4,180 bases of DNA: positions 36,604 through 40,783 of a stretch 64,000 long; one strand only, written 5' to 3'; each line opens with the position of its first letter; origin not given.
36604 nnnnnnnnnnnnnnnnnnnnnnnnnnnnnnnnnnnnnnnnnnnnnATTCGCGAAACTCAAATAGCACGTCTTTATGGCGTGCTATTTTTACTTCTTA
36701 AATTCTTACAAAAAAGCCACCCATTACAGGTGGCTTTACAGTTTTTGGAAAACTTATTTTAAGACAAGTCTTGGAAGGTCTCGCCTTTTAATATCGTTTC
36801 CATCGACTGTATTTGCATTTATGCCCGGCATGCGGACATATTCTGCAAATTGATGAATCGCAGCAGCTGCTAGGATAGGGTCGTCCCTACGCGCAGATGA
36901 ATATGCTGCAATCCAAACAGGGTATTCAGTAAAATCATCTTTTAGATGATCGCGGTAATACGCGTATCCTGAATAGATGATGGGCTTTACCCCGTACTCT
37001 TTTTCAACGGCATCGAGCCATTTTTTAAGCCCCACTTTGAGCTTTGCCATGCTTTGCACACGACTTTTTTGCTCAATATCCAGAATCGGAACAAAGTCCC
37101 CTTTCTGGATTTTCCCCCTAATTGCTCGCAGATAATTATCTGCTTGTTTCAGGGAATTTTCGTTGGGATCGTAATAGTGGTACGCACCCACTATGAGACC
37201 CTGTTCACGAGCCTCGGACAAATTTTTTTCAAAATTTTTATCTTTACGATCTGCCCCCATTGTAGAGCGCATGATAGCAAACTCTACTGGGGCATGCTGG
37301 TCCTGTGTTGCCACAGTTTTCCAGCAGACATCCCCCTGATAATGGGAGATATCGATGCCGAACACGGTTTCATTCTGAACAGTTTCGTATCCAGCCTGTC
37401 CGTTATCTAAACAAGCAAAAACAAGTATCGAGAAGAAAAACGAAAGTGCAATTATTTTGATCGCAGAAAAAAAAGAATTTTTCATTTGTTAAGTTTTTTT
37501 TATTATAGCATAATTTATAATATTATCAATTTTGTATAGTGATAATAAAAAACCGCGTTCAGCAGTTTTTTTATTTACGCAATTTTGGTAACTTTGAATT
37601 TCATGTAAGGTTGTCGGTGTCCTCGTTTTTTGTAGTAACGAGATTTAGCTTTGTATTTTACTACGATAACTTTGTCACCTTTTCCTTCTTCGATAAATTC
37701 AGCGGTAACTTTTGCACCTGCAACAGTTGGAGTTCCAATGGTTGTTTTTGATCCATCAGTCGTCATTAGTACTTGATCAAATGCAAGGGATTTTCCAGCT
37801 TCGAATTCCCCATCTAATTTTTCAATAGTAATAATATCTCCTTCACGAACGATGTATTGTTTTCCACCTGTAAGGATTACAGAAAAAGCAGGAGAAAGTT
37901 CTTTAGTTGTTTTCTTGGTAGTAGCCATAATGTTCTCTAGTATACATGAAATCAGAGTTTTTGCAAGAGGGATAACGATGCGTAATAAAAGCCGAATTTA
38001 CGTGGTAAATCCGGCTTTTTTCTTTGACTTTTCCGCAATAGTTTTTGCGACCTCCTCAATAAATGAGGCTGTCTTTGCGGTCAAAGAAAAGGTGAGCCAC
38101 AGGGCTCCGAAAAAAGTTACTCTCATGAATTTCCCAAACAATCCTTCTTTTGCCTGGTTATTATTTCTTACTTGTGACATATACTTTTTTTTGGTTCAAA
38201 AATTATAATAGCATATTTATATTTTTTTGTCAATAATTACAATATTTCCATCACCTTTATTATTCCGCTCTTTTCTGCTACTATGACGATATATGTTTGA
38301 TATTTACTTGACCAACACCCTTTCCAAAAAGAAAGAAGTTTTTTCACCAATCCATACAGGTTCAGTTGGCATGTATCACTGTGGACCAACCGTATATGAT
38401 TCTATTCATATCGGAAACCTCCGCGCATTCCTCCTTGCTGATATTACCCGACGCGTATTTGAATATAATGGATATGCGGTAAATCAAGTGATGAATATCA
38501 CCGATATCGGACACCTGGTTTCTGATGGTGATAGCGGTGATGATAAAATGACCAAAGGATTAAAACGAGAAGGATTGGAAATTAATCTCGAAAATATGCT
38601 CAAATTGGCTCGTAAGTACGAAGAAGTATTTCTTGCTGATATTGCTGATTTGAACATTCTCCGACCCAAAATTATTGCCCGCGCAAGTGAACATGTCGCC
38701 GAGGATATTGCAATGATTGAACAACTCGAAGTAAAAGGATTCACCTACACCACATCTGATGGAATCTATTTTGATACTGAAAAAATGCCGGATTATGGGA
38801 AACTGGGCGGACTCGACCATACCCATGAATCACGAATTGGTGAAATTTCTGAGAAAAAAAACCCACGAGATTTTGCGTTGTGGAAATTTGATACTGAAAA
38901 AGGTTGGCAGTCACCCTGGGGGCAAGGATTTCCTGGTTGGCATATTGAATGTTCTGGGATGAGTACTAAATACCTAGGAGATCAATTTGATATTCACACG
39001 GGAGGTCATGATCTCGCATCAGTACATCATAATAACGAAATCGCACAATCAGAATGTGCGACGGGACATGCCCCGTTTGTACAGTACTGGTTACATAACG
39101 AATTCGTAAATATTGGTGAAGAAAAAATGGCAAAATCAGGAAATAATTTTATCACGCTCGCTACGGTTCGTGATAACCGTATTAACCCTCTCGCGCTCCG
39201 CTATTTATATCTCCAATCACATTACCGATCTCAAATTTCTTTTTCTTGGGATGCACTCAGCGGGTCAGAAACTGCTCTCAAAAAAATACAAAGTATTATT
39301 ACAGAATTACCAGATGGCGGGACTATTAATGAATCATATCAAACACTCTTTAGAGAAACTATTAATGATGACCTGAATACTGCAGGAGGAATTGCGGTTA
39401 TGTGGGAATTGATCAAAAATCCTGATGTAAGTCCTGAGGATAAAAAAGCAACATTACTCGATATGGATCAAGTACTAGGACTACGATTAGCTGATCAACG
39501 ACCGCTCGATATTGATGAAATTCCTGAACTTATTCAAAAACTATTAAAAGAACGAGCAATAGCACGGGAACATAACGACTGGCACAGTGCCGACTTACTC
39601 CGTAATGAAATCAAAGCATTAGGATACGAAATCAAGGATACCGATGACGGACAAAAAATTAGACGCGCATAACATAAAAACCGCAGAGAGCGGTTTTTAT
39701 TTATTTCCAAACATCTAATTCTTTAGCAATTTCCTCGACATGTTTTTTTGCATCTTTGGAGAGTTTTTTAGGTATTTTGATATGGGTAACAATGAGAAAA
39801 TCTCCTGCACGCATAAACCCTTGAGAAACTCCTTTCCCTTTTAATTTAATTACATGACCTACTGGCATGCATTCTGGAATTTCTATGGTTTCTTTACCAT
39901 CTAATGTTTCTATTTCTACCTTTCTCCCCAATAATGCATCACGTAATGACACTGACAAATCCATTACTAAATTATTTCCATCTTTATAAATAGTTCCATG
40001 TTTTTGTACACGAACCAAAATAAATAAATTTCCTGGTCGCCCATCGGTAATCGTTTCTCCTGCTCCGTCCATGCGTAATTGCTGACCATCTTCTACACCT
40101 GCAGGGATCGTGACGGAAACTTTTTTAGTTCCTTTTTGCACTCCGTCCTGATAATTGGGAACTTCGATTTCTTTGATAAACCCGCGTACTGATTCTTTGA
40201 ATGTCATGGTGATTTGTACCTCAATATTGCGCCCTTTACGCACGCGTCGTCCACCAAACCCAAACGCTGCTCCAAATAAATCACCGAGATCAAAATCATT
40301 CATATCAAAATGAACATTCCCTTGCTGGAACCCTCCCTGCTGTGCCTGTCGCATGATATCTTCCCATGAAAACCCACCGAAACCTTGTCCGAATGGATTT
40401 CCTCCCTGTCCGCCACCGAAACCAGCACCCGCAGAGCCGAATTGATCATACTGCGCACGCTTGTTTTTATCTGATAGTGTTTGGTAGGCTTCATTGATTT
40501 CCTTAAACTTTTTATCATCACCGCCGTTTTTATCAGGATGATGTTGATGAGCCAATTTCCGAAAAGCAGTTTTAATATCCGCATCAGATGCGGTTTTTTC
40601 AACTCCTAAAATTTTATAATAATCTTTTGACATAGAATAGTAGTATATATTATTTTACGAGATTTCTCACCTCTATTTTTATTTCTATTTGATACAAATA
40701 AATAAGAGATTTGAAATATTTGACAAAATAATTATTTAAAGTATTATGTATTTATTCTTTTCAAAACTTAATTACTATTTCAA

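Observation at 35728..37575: GC-rich two-gene insert (lipoprotein + GH25 lysozyme) beside tRNA-Ile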

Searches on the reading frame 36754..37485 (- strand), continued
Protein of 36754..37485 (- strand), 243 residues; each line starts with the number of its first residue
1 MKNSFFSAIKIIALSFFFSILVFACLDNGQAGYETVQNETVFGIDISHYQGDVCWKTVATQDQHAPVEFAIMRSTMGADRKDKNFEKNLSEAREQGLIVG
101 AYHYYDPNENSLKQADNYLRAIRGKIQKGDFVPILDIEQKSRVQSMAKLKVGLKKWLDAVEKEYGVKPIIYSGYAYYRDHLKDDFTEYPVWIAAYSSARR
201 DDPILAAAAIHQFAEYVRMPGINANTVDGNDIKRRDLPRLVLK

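Call 70: search_solved_structures(query=window:36754-37485:-, max_evalue=0.00001, show_alignments=2)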
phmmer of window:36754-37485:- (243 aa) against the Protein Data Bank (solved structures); distinct sequences matched with E-value up to 0.00001: 8.
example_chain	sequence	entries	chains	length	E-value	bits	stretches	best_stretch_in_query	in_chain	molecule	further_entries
2wag_A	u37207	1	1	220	1.3e-17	67.5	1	40-195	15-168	LYSOZYME, PUTATIVE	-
4kru_A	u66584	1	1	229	7.4e-15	58.5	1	37-224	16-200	Autolytic lysozyme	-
4krt_A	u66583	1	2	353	2.4e-14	56.8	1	37-224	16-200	Autolytic lysozyme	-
1jfx_A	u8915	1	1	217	3.5e-12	49.8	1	41-166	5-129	1,4-beta-N-Acetylmuramidase M1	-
5a6s_A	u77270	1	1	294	1.2e-10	44.8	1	71-224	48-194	ENDOLYSIN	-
6zmv_A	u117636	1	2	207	8.9e-09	38.6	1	41-201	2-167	muramidase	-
5jip_A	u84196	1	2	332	1.8e-07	34.3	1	40-197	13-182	Cortical-lytic enzyme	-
4jz5_A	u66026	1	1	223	7.1e-07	32.4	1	44-197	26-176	Gp26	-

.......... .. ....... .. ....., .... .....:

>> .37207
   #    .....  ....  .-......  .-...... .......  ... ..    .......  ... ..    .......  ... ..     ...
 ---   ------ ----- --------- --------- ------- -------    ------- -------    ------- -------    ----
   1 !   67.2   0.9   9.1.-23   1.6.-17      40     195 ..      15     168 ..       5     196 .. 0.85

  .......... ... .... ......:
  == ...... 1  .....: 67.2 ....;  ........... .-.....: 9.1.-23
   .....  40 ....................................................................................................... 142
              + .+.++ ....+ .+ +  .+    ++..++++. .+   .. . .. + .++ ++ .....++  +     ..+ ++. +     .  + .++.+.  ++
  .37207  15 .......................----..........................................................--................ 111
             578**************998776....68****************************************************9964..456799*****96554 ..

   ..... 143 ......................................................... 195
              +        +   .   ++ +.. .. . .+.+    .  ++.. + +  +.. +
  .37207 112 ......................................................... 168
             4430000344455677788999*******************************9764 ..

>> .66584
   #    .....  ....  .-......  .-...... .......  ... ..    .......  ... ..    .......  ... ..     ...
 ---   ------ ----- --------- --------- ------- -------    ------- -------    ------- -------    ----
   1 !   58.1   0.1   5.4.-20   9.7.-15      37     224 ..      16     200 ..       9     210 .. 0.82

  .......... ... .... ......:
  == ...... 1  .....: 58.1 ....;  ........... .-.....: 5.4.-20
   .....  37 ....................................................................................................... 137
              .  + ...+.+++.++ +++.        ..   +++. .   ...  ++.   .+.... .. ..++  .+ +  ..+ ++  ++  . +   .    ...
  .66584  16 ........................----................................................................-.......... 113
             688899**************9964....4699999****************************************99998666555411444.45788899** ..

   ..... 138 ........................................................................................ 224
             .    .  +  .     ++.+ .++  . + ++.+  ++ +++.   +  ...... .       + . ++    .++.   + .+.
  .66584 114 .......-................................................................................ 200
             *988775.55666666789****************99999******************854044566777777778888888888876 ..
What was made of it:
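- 36754..37485 (-): GH25 (Chalaropsis-type) muramidase, 243 aa, with its own lipobox (LVFAC, Cys25). D45 aligns with an identical Asp in both solved GH25 enzymes shown in call 70, and the D136-x-E138 motif aligns with DVE in 2wag and DIE in 4kru.
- On Glycoside hydrolase family 25 (PF01183): D45 aligns with an identical Asp in both 2wag and 4kru, and D136-x-E138 aligns with DVE in 2wag and DIE in 4kru (call 70).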

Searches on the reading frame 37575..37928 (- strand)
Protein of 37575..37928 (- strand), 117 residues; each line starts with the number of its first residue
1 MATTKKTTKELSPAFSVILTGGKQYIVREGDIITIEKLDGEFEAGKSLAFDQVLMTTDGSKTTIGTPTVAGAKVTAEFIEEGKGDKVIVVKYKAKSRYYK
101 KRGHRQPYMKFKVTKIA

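Call 7: search_protein_families(library=pfam, proteins=[window:37575-37928:-], max_evalue=0.01)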
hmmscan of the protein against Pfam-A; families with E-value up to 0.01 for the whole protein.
window:37575-37928:- (117 aa): 1 family
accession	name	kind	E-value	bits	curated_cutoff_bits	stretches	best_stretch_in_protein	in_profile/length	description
PF00829.26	Ribosomal_L21p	-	9.7e-34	116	27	1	15-116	2-99/99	Ribosomal prokaryotic L21 protein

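Call 8: search_protein_families(library=ncbifam, proteins=[window:37575-37928:-], max_evalue=0.01)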
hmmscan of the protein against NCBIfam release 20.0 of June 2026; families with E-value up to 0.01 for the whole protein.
window:37575-37928:- (117 aa): 3 families
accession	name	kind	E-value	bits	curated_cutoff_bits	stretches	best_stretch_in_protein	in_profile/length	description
TIGR00061.1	L21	equivalog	7.5e-31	106.5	43.7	1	16-116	2-100/101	50S ribosomal protein L21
NF008916.0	PRK12278.1-4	equivalog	2.9e-27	95.9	193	1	15-116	2-101/223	50S ribosomal protein L21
NF008915.0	PRK12278.1-1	equivalog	3.1e-22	79.6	281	1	15-116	2-101/216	50S ribosomal protein L21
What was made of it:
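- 37575..37928 (-): rplU (ribosomal protein L21), the right flank of the insertion site. Pfam Ribosomal_L21p, E 1e-33; TIGR00061 (calls 7, 8).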

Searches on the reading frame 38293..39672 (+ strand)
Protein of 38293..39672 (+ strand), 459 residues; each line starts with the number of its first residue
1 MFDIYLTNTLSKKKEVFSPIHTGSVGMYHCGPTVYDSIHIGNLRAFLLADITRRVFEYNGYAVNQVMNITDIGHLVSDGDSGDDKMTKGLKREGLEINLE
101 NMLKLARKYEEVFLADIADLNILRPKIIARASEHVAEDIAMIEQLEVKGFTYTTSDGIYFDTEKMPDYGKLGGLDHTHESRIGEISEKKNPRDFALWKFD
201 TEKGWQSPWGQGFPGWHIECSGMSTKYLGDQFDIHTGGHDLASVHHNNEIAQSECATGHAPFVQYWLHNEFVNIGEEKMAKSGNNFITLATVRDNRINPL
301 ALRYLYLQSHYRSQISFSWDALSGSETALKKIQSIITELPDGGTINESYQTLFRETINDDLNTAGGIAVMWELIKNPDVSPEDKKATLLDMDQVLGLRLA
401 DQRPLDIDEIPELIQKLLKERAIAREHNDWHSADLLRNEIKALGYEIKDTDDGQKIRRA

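Call 7: search_protein_families(library=pfam, proteins=[window:38293-39672:+], max_evalue=0.01)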
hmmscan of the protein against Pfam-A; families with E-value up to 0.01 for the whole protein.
window:38293-39672:+ (459 aa): 6 families
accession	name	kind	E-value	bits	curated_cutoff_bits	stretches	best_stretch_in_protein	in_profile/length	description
PF01406.26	tRNA-synt_1e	-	3.3e-92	309.5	27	1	17-323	2-297/301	tRNA synthetases class I (C) catalytic domain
PF23493.1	CysS_C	-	2.8e-10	40.6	23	1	409-457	3-51/51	Cysteinyl-tRNA ligase anticodon binding domain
PF09334.17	tRNA-synt_1g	-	1.3e-06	27.9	20.1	1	262-322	311-371/391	tRNA synthetases class I (M)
PF09190.17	DALR_2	-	2.7e-05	25.1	22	1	353-376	2-25/57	DALR domain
PF01921.24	tRNA-synt_1f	-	4.1e-05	23.1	27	0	242-321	245-324/360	tRNA synthetases class I (K)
PF00750.26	tRNA-synt_1d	-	0.0071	15.8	23.3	0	9-73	5-70/349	tRNA synthetases class I (R), catalytic domain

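Call 16: find_related_loci(query=window:38293-39672:+, collection=genome_contigs, flank=10000)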
Query window:38293-39672:+ (459 aa) in genome_contigs; peptide patterns used: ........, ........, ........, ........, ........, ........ (x = any residue, [..] = any of these).
148 stretches matched a pattern; 124 encode a relative of the query (tblastn E <= 1e-3); the best 80 are kept; 80 distinct loci.
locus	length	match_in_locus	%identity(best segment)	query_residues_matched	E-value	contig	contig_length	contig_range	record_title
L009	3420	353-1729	82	1-459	0e+0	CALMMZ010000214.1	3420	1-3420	MAG TPA_asm: uncultured bacterium isolate SRR5676435_bin.113_CONCOCT_v1.1_MAG genome assembly, contig: ERZ724544.14559,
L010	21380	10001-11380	76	1-459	0e+0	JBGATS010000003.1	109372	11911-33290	MAG: Candidatus Paceibacteria bacterium isolate MAG_MBR_AS.44 MBRAS-44_scaffold_235, whole genome shotgun sequence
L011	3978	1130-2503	77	1-458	0e+0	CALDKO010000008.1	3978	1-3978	MAG TPA_asm: uncultured bacterium isolate SRR6231156_bin.70_CONCOCT_v1.1_MAG genome assembly, contig: ERZ650269.4772, wh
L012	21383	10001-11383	76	1-459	0e+0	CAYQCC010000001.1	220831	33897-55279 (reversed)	MAG TPA_asm: uncultured Candidatus Saccharibacteria bacterium isolate SRP296810_co1_187 genome assembly, contig: NODE_47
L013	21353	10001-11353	71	1-449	0e+0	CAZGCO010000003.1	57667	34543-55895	MAG TPA_asm: uncultured Candidatus Saccharibacteria bacterium isolate SRP285395_co2_30 genome assembly, contig: NODE_752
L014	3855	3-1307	73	16-449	0e+0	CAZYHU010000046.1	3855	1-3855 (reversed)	MAG TPA_asm: uncultured Candidatus Saccharibacteria bacterium isolate SRP219642_co7_98 genome assembly, contig: NODE_383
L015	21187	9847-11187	72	2-449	0e+0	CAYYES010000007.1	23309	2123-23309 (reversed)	MAG TPA_asm: uncultured Candidatus Saccharibacteria bacterium isolate SRP135725_co1_1 genome assembly, contig: NODE_2655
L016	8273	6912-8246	72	4-449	0e+0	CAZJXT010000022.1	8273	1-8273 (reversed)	MAG TPA_asm: uncultured Candidatus Saccharibacteria bacterium isolate SRP135725_co1_120 genome assembly, contig: NODE_12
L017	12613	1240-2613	54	6-459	4e-167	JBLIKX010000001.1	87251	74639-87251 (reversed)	MAG: Crocinitomicaceae bacterium isolate 3300054694_38 Ga0535664_0000158, whole genome shotgun sequence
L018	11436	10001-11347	54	8-456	4e-165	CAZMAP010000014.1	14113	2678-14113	MAG TPA_asm: uncultured Candidatus Saccharibacteria bacterium isolate SRP286056_co2_598 genome assembly, contig: NODE_69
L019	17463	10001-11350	55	8-456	3e-164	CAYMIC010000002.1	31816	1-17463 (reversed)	MAG TPA_asm: uncultured Candidatus Saccharibacteria bacterium isolate SRP278252_co2_831 genome assembly, contig: NODE_27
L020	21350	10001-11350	55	8-456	1e-162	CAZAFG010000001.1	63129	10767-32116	MAG TPA_asm: uncultured Candidatus Saccharibacteria bacterium isolate SRP286056_co2_554 genome assembly, contig: NODE_48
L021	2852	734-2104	55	6-458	1e-171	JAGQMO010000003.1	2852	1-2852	MAG: Patescibacteria group bacterium isolate HKST-UBA44 2012-05-30_1_(paired)_contig_15677, whole genome shotgun sequenc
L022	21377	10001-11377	85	1-459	0e+0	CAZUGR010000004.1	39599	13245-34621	MAG TPA_asm: uncultured Candidatus Saccharibacteria bacterium isolate SRP300315_co1_13 genome assembly, contig: NODE_528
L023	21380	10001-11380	52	1-457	1e-153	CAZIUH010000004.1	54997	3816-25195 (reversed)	MAG TPA_asm: uncultured Candidatus Saccharibacteria bacterium isolate SRP178699_co1_126 genome assembly, contig: NODE_49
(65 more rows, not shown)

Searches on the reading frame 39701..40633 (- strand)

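Call 7: search_protein_families(library=pfam, proteins=[window:39701-40633:-], max_evalue=0.01)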
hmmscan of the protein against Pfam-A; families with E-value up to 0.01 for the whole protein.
window:39701-40633:- (310 aa): 2 families
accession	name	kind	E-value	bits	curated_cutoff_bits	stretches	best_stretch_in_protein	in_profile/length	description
PF01556.23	DnaJ_C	-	1.4e-34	119.8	26.6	1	137-288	1-152/152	DnaJ C terminal domain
PF00226.36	DnaJ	-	2.2e-25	89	27.8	1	4-63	1-63/63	DnaJ domain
